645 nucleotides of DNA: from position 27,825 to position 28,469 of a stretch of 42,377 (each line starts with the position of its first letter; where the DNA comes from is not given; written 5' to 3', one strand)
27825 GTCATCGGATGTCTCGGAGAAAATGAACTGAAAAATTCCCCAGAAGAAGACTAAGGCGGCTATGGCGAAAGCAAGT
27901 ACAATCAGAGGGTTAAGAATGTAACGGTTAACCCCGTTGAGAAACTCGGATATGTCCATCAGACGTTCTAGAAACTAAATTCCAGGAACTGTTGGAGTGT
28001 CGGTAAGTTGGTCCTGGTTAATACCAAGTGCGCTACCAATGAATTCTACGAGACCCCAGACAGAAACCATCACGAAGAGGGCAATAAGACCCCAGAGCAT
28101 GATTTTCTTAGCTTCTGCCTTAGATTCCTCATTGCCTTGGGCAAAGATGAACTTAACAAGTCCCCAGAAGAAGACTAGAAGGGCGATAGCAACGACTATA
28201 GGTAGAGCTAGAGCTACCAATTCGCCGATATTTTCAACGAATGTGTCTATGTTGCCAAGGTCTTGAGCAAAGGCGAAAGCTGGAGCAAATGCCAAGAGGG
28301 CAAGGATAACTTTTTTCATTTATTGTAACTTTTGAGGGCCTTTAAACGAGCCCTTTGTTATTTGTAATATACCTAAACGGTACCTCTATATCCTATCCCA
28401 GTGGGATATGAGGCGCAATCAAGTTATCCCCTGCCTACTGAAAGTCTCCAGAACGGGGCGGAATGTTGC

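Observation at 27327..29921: Seven tandem genes for VirB2/TrbC-like two-TM mini-proteins in two sequence families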

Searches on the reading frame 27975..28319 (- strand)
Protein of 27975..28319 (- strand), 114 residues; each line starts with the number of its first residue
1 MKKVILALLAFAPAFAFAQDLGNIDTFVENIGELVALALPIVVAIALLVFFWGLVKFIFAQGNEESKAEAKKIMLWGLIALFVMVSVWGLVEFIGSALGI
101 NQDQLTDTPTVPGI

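Call 3: search_protein_families(library=pfam, proteins=[window:27975-28319:-], max_evalue=1)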
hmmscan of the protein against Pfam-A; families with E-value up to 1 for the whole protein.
window:27975-28319:- (114 aa): 12 families
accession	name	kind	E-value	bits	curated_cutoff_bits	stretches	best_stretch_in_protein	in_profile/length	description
PF18895.5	T4SS_pilin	-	3.7e-13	49.8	26.6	1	25-94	3-71/71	Type IV secretion system pilin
PF13572.11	DUF4134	-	0.011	16.4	26.5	1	5-86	3-85/93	Domain of unknown function (DUF4134)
PF25592.1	DUF7937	-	0.017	14.4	31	1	5-106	149-241/402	Domain of unknown function (DUF7937)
PF03547.23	Mem_trans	-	0.024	13.7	25.7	1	52-88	306-342/343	Membrane transport protein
PF05987.18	DUF898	-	0.083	12.4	28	1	34-86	185-237/336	Bacterial protein of unknown function (DUF898)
PF05545.16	FixQ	-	0.13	12.6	29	1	42-75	13-46/49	Cbb3-type cytochrome oxidase component FixQ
PF10999.13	DUF2839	-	0.14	13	22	1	77-99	43-65/67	Protein of unknown function (DUF2839)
PF20153.4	DUF6535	-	0.16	12.2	23.9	1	36-59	153-176/177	Family of unknown function (DUF6535)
PF12725.13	DUF3810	-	0.19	11.5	28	1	33-91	26-82/311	Protein of unknown function (DUF3810)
PF14163.11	SieB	-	0.21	11.6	26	1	5-72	7-72/147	Super-infection exclusion protein B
PF19764.4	DUF6251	-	0.28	11.4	26.5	0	34-73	80-120/126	Family of unknown function (DUF6251)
PF03994.20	DUF350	-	0.81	10.2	26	0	23-99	43-100/133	Domain of Unknown Function (DUF350)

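Call 12: find_homologous_proteins(query=window:27975-28319:-, max_evalue=0.001)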
Query window:27975-28319:- (114 aa): 983 proteins with E <= 0.001 among 1113 candidates; the best 120 are listed.
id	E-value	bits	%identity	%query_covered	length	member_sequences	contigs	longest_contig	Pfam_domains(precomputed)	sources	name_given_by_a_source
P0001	3.3e-64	232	100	100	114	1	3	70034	PF18895.6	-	-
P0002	5.2e-54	199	90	100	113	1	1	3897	PF18895.6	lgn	-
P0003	1.5e-53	197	85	84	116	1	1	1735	PF18895.6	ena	-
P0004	6.0e-53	195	84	100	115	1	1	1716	PF18895.6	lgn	-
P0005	1.2e-48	182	80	100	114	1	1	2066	PF18895.6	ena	-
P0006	2.4e-48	181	78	100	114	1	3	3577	PF18895.6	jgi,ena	-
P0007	4.3e-48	180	77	100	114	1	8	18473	PF18895.6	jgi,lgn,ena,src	-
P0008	4.5e-48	180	82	100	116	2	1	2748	PF18895.6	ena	-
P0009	6.3e-48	179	79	100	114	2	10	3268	PF18895.6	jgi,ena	-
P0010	6.7e-48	179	80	100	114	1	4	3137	PF18895.6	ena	-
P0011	8.5e-48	179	79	100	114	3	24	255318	PF18895.6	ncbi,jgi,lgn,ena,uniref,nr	ncbi:MAG: hypothetical protein A3C70_02950 [Candidatus Zambryskibacteria bacterium RIFCSPHIGHO2_02_F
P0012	8.6e-48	179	78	100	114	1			PF18895.6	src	-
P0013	1.3e-47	178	78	100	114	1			PF18895.6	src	-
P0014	1.5e-47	178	80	98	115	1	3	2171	PF18895.6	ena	-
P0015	2.9e-47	177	77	100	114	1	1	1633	PF18895.6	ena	-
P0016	3.1e-47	177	73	100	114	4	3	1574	PF18895.6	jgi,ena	-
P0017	5.1e-47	176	76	100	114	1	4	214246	PF18895.6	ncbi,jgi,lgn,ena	-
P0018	5.1e-47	176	75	100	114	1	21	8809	PF18895.6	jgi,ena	-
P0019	6.4e-47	176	74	100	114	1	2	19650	PF18895.6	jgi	jgi:small-conductance mechanosensitive channel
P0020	7.7e-47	176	75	100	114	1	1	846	PF18895.6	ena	-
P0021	8.3e-47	176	75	100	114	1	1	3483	PF18895.6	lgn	-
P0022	8.4e-47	176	75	100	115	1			PF18895.6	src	-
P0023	9.5e-47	176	76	100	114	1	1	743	PF18895.6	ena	-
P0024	9.9e-47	175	76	100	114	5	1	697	PF18895.6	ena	-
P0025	1.1e-46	175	76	100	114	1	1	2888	PF18895.6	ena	-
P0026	1.6e-46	175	76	100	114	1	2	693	PF18895.6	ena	-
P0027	2.1e-46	174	78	100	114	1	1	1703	PF18895.6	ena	-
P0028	2.5e-46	174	79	100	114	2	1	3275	PF18895.6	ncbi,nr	ncbi:MAG: hypothetical protein Q8Q22_00475 [bacterium]|nr:hypothetical protein [bacterium]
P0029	3.7e-46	174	76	100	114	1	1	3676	PF18895.6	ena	-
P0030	4.1e-46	174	75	100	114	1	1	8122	PF18895.6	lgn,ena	-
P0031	4.1e-46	174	74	100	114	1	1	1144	PF18895.6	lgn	-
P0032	4.6e-46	173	75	100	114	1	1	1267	PF18895.6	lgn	-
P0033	4.8e-46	173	77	100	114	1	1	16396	PF18895.6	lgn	-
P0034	4.9e-46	173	75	100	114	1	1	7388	PF18895.6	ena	-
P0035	5.7e-46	173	75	100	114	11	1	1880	PF18895.6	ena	-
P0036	6.6e-46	173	75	100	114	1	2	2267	PF18895.6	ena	-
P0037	8.3e-46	173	75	100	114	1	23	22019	PF18895.6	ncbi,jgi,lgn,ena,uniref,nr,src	ncbi:MAG: hypothetical protein A3G05_00975 [Candidatus Zambryskibacteria bacterium RIFCSPLOWO2_12_FU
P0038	8.6e-46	172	75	100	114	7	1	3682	PF18895.6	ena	-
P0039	1.0e-45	172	77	100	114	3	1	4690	PF18895.6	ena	-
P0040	1.1e-45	172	80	96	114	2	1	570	PF18895.6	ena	-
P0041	1.2e-45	172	76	100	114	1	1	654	PF18895.6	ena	-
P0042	1.5e-45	172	75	100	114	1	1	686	PF18895.6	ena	-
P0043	1.7e-45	171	72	100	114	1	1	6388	PF18895.6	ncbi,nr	ncbi:MAG: hypothetical protein Q8P21_02485 [bacterium]|nr:hypothetical protein [bacterium]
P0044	2.3e-45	171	73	100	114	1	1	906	PF18895.6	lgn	-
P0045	2.7e-45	171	74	100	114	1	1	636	PF18895.6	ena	-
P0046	3.4e-45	171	71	98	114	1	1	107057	PF18895.6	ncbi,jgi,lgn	-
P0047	3.8e-45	170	74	100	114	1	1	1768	PF18895.6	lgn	-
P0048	3.9e-45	170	76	100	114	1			PF18895.6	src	-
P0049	4.3e-45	170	73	100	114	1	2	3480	PF18895.6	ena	-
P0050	4.6e-45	170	78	97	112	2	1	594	PF18895.6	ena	-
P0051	5.0e-45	170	75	100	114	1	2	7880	PF18895.6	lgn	-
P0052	5.2e-45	170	78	98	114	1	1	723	PF18895.6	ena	-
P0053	5.8e-45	170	77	83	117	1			PF18895.6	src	-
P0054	5.9e-45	170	74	100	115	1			PF18895.6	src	-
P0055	6.2e-45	170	73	100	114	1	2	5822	PF18895.6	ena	-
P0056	6.4e-45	170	74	100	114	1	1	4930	PF18895.6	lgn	-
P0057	6.9e-45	170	75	100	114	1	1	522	PF18895.6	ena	-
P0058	7.3e-45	169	74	100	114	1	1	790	PF18895.6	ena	-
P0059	7.4e-45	169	75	98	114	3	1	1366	PF18895.6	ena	-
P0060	8.3e-45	169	73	100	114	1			PF18895.6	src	-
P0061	8.4e-45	169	73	100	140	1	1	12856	PF18895.6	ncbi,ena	-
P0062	8.4e-45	169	69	100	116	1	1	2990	PF18895.6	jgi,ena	-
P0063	9.8e-45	169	75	100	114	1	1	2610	PF18895.6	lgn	-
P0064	1.2e-44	169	75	100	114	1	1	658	PF18895.6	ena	-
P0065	1.7e-44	168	76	100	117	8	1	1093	PF18895.6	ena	-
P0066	1.8e-44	168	74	100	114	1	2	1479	PF18895.6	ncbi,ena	-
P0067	1.9e-44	168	74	98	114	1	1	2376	PF18895.6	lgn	-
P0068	2.0e-44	168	73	100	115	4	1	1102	PF18895.6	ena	-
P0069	2.1e-44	168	73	100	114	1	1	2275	PF18895.6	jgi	-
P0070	2.4e-44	168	75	100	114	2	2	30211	PF18895.6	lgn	-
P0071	2.5e-44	168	74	100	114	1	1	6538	PF18895.6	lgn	-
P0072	2.6e-44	168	74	98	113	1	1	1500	PF18895.6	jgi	-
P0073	2.7e-44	168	74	100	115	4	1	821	PF18895.6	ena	-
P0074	3.1e-44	167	72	100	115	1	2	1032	PF18895.6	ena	-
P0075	3.3e-44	167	73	100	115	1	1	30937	PF18895.6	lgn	-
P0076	3.3e-44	167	75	100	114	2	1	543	PF18895.6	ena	-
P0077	3.6e-44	167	73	99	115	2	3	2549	PF18895.6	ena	-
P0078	3.6e-44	167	75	100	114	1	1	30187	PF18895.6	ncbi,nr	ncbi:MAG: hypothetical protein Q7S49_01510 [bacterium]|nr:hypothetical protein [bacterium]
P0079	4.4e-44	167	71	100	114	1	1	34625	PF18895.6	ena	-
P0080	4.5e-44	167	74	82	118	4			PF18895.6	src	-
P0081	4.8e-44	167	75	100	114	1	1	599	PF18895.6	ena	-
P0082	5.7e-44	167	71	100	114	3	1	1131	PF18895.6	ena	-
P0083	5.7e-44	167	72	100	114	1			PF18895.6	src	-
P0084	6.2e-44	166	72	100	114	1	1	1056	PF18895.6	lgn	-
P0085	7.5e-44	166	76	97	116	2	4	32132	PF18895.6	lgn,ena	-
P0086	7.6e-44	166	72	100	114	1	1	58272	PF18895.6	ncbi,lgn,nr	ncbi:MAG: hypothetical protein Q8Q92_04375 [bacterium]|nr:hypothetical protein [bacterium]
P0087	9.3e-44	166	71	100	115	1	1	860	PF18895.6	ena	-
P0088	1.4e-43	165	75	93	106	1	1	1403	PF18895.6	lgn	-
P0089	2.0e-43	165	71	98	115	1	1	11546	PF18895.6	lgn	-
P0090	2.0e-43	165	72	100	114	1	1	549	PF18895.6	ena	-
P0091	2.2e-43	165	70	100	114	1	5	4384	PF18895.6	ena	-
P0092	2.9e-43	164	68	100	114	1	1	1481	PF18895.6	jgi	jgi:hypothetical protein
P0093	3.0e-43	164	72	100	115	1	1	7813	PF18895.6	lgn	-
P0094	3.2e-43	164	76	98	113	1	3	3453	PF18895.6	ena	-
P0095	3.7e-43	164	72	100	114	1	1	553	PF18895.6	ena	-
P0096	4.1e-43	164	71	100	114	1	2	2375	PF18895.6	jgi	jgi:heme/copper-type cytochrome/quinol oxidase subunit 4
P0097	4.4e-43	164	73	100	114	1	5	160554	PF18895.6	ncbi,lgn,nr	ncbi:MAG: hypothetical protein HYX23_00360 [Candidatus Zambryskibacteria bacterium]|nr:hypothetical 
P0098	4.4e-43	164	71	100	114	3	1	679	PF18895.6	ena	-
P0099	5.2e-43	164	71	100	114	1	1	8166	PF18895.6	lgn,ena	-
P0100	6.6e-43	163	68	100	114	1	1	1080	PF18895.6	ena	-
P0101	7.6e-43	163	74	100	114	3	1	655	PF18895.6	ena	-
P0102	8.0e-43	163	74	99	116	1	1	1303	PF18895.6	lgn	-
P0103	8.2e-43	163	74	100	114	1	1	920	PF18895.6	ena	-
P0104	9.0e-43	163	68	100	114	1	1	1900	PF18895.6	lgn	-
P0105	9.5e-43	163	72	100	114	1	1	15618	PF18895.6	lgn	-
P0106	1.7e-42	162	73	100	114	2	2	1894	PF18895.6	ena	-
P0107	1.9e-42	162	74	100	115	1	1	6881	PF18895.6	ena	-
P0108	1.9e-42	162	69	100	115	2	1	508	PF18895.6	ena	-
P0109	1.9e-42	162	73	100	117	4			PF18895.6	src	-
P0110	2.0e-42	162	71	100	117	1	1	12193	PF18895.6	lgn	-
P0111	2.1e-42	162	70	100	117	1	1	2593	PF18895.6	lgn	-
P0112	2.1e-42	162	70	100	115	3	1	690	PF18895.6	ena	-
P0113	2.1e-42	162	73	98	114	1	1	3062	PF18895.6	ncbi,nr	ncbi:MAG: hypothetical protein Q8P21_01070 [bacterium]|nr:hypothetical protein [bacterium]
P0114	3.3e-42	161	68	100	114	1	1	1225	PF18895.6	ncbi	ncbi:MAG: hypothetical protein WD874_00100 [Parcubacteria group bacterium]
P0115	3.5e-42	161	70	100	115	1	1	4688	PF18895.6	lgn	-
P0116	4.3e-42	161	68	100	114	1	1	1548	PF18895.6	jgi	-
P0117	4.7e-42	160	70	100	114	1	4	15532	PF18895.6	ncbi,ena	-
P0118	5.8e-42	160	69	100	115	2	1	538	PF18895.6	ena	-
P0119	6.1e-42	160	69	98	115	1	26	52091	PF18895.6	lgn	-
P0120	6.3e-42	160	72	100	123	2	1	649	PF18895.6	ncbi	-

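Call 17: find_encoding_contigs(protein=P0011, flank=10000, max_places=3)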
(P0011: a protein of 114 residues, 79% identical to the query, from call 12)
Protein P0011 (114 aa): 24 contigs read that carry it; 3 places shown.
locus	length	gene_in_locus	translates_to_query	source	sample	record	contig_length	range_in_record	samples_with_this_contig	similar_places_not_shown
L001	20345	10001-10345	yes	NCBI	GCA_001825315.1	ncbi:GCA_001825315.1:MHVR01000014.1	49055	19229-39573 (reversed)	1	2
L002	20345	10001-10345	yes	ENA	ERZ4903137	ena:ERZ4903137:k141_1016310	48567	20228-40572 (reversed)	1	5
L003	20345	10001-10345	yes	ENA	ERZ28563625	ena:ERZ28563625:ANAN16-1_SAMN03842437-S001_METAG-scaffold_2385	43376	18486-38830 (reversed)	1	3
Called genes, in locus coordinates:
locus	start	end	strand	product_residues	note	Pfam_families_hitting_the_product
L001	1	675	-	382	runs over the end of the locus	PF03129:HGTP_anticodon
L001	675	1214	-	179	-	PF10502:Peptidase_S26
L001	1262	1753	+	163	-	PF01195:Pept_tRNA_hydro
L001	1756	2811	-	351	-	PF23459:S1_RRP5 (faint), PF00575:S1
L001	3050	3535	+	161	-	PF13483:Lactamase_B_3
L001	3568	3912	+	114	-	-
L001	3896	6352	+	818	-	PF00521:DNA_topoisoIV, PF03989:DNA_gyraseA_C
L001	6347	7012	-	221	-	PF01797:Y1_Tnp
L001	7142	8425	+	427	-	PF13416:SBP_bac_8, PF01547:SBP_bac_1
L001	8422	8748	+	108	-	PF18895:T4SS_pilin (weak)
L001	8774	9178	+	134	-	PF18895:T4SS_pilin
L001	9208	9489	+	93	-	PF18895:T4SS_pilin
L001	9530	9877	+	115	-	PF18895:T4SS_pilin (weak)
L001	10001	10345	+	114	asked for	PF18895:T4SS_pilin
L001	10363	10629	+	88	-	PF18895:T4SS_pilin (weak)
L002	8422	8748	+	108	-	PF18895:T4SS_pilin (weak)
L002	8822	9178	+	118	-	PF18895:T4SS_pilin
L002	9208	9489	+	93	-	PF18895:T4SS_pilin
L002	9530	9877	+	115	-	PF18895:T4SS_pilin (weak)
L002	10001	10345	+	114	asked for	PF18895:T4SS_pilin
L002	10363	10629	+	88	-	PF18895:T4SS_pilin (weak)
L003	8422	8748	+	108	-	PF18895:T4SS_pilin (weak)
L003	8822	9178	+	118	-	PF18895:T4SS_pilin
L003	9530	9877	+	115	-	PF18895:T4SS_pilin (weak)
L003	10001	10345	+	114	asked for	PF18895:T4SS_pilin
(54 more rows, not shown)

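Call 18: find_encoding_contigs(protein=P0097, flank=10000, max_places=2)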
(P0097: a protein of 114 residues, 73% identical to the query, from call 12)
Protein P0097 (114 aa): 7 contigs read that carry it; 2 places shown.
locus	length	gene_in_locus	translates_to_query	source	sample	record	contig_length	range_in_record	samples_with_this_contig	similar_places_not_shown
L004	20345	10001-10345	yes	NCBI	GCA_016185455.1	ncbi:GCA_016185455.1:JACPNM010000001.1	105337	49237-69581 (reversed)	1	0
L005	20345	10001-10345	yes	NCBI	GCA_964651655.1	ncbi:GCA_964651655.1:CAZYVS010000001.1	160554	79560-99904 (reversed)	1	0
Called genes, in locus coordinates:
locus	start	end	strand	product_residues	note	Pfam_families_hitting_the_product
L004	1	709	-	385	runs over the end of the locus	PF03129:HGTP_anticodon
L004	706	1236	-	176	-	PF10502:Peptidase_S26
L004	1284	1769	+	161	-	PF01195:Pept_tRNA_hydro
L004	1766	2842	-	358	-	PF23459:S1_RRP5 (faint), PF00575:S1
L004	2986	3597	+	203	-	PF13483:Lactamase_B_3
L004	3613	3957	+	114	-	-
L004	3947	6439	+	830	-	PF00521:DNA_topoisoIV, PF03989:DNA_gyraseA_C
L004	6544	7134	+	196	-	PF20803:PaaX_M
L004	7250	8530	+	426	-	PF01547:SBP_bac_1, PF13416:SBP_bac_8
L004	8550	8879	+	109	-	-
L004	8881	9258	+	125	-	PF18895:T4SS_pilin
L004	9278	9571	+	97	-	-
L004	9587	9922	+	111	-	PF18895:T4SS_pilin (weak)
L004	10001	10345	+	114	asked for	PF18895:T4SS_pilin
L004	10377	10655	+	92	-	PF18895:T4SS_pilin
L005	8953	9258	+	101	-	PF18895:T4SS_pilin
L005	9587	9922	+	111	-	PF18895:T4SS_pilin (weak)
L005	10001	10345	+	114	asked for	PF18895:T4SS_pilin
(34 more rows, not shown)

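Call 19: find_encoding_contigs(protein=P0046, flank=10000, max_places=2)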
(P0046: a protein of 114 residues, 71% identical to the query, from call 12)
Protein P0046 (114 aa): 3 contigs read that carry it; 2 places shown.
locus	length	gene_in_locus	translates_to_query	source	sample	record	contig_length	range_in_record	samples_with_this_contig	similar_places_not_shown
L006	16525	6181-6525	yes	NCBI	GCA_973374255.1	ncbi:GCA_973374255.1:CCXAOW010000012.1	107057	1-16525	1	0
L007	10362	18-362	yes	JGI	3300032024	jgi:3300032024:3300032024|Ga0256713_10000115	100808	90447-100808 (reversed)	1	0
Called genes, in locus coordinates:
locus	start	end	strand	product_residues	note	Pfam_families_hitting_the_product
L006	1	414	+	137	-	?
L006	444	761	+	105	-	-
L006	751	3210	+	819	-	PF00521:DNA_topoisoIV, PF03989:DNA_gyraseA_C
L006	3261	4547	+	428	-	PF13416:SBP_bac_8, PF01547:SBP_bac_1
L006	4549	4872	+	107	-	PF18895:T4SS_pilin (weak)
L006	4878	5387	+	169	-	PF18895:T4SS_pilin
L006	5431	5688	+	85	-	PF18895:T4SS_pilin (weak)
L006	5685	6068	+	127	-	PF18895:T4SS_pilin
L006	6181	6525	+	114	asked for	PF18895:T4SS_pilin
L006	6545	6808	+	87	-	PF18895:T4SS_pilin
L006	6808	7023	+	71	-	-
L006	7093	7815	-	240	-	-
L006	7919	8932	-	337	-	PF01145:Band_7 (weak)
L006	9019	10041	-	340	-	PF00665:rve, PF13683:rve_3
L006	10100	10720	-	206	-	PF18306:LDcluster4, PF03641:Lysine_decarbox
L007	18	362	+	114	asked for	PF18895:T4SS_pilin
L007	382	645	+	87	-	PF18895:T4SS_pilin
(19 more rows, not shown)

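Call 29: search_solved_structures(query=A2, max_evalue=10, show_alignments=2)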
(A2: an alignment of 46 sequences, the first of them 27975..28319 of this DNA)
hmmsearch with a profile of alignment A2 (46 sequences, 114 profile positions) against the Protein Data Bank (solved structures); distinct sequences matched with E-value up to 10: 5.
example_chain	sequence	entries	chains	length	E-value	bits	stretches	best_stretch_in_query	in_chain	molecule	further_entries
7vzg_E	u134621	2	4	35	0.38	13.8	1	36-65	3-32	PscE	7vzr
7dmq_A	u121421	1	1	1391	1.7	11.8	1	51-100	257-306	CRISPR/Cas system Cas13a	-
5wtj_A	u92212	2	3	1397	1.7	11.8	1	51-100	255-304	CRISPR-associated endoribonuclease C2c2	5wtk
8yq5_E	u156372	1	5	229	2.7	11.1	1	5-93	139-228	de novo designed ion channel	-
8yq6_E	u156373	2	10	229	6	10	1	5-93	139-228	de novo designed ion channel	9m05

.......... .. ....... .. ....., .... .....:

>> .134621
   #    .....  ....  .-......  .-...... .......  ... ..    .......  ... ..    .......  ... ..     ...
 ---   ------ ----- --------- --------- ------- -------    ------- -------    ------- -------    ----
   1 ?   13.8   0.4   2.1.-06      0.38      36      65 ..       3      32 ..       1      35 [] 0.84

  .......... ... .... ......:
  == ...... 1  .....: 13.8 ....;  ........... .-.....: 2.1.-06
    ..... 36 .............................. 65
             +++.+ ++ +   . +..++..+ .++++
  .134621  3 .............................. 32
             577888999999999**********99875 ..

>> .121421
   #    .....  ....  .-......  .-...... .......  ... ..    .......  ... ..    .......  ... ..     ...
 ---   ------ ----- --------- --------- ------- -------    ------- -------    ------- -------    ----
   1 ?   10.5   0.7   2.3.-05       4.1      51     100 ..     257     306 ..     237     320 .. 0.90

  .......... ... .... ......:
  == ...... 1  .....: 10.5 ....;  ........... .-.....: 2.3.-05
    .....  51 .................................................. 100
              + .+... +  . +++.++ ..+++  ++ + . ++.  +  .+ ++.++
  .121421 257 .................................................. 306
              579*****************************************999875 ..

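Call 35: search_protein_families(library=ncbifam, proteins=[window:27975-28319:-], max_evalue=0.1)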
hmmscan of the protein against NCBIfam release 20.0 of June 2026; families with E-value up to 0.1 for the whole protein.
window:27975-28319:- (114 aa): 5 families
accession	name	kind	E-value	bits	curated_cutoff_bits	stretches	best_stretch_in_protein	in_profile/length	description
NF045849.1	ICE_MMCAP2_0565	equivalog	2.1e-07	30.5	40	1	25-94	7-76/80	Mbov_0395 family pilin-like conjugal transfer protein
NF037976.1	gtrA_1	subfamily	0.0092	16.1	50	1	17-90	13-88/126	GtrA family protein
NF045848.1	MMCAP2_0566_fam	domain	0.014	14.6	90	1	29-94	52-120/322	MMCAP2_0566 family conjugal transfer protein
NF045890.1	conj_pls20_p028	equivalog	0.026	13.4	150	1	29-97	56-123/377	pLS20_p028 family conjugation system transmembrane protein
NF047776.1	LIC11485_Nterm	subfamily_domain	0.086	12.7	80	0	21-72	4-55/105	LIC_11485 family protein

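Call 36: predict_structure(alignment_id=A2)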
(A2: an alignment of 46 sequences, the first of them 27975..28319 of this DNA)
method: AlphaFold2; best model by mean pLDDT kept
length: 114 residues; sequences in the alignment: 46
mean_pLDDT: 76.8   pTM: 0.49
mean pLDDT of the five models: 76.8, 73.9, 73.6, 70.8, 69.3
residues with pLDDT >= 90: 24; 70-90: 54; 50-70: 32; < 50: 4
segments of 3 or more residues with pLDDT < 50: 112-114
pLDDT, mean of each block of 10 residues (from residue 1): 68 63 70 85 92 89 83 91 89 72 53 48
secondary structure, 60 per line:
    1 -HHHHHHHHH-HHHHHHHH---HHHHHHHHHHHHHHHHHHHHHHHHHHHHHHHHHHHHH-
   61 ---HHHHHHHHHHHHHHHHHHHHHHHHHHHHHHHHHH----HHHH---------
elements in order: H2-10 H12-19 H23-59 H64-97 H102-105

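Call 41: fold_search(model_id=the predicted structure, library=pdb)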
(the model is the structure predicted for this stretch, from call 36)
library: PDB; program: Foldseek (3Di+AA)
matches with E <= 10: 126; with E <= 0.001: 0
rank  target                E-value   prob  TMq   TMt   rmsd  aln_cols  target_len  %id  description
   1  6s1k_E                9.5e-01  0.72  0.50  0.55   4.9        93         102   13  E. coli Core Signaling Unit, carrying QQQQ receptor mutation (released 2020-01-22)
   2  7a23_K                1.2e+00  0.89  0.39  0.52   5.4        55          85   18  Plant mitochondrial respiratory complex I (released 2020-10-28)
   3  2zd9_B                1.3e+00  0.12  0.26  0.15  10.0       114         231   12  Structure of a Bacterial Cyclic-Nucleotide Regulated Ion Channel (released 2008-12-02)
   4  8dfu_0                1.7e+00  0.44  0.42  0.53   7.5        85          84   21  Cryo-EM structure of conjugation pili from Aeropyrum pernix (released 2023-03-22)
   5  6x89_4L               1.9e+00  0.77  0.40  0.52   5.4        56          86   18  Vigna radiata mitochondrial complex I* (released 2020-09-02)
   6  2zd9_C                1.9e+00  0.09  0.24  0.14  10.4       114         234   13  Structure of a Bacterial Cyclic-Nucleotide Regulated Ion Channel (released 2008-12-02)
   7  8e73_4L               2.2e+00  0.30  0.28  0.32  12.9        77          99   16  Vigna radiata supercomplex I+III2 (full bridge) (released 2023-01-11)
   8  7p3r_A                2.4e+00  0.41  0.52  0.21  11.8       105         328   18  Helical structure of the toxin MakA from Vibrio cholera (released 2022-02-23)
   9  9vub_A                2.7e+00  0.54  0.58  0.20   5.6        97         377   10  channel C complex with 3 (released 2026-03-11)
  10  7ar7_K                2.7e+00  0.51  0.39  0.50  16.7        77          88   17  Cryo-EM structure of Arabidopsis thaliana complex-I (open conformation) (released 2022-03-02)
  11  9vub_C                2.7e+00  0.44  0.57  0.20   5.7       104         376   10  channel C complex with 3 (released 2026-03-11)
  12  8bef_K                2.7e+00  0.38  0.38  0.43  18.3        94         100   14  Cryo-EM structure of the Arabidopsis thaliana I+III2 supercomplex (CI membrane core) (released 2023-01-11)
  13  7egm_A                2.9e+00  0.10  0.26  0.27  11.0        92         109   16  The SRM module of SWI/SNF-nucleosome complex (released 2022-01-12)
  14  7zmb_L                3.2e+00  0.38  0.34  0.43   7.4        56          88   25  CryoEM structure of mitochondrial complex I from Chaetomium thermophilum (state 2) (released 2022-11-30)
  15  2ch7_A                3.2e+00  0.38  0.53  0.22  12.2       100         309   18  Crystal structure of the cytoplasmic domain of a bacterial chemoreceptor from Thermotoga maritima (released 2006-04-18)
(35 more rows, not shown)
